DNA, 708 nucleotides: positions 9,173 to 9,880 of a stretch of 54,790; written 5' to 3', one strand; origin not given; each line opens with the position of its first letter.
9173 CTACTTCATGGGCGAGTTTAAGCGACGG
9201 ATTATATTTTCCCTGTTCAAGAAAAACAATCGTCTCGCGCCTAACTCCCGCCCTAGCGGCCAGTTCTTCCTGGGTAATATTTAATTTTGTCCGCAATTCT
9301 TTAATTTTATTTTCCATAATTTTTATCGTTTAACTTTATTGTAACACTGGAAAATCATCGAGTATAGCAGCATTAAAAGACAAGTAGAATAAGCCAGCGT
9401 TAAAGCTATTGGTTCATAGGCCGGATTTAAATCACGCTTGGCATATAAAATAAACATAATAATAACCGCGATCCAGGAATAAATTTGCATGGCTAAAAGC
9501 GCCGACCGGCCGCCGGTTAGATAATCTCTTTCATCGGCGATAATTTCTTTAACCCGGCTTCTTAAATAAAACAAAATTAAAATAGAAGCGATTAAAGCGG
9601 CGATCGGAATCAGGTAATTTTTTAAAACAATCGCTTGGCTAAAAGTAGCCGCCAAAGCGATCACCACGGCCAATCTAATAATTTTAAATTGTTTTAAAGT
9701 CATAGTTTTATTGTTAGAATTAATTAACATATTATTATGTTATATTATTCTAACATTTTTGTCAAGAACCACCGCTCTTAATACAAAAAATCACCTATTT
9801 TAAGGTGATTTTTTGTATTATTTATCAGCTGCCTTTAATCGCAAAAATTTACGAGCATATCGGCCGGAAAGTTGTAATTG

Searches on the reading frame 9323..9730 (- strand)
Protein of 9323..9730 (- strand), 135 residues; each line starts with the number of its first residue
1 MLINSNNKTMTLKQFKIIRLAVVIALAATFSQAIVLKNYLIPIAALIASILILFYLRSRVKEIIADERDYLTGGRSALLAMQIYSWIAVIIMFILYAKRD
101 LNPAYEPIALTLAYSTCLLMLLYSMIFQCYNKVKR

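Call 109: search_protein_families(library=pfam, proteins=[window:9323-9730:-], max_evalue=0.001)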
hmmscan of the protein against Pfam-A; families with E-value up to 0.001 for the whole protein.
window:9323-9730:- (135 aa): 1 family
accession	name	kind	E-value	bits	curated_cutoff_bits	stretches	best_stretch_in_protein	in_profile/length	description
PF09946.14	DUF2178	-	4.4e-15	56.1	22.8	1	21-123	2-104/104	Predicted membrane protein (DUF2178)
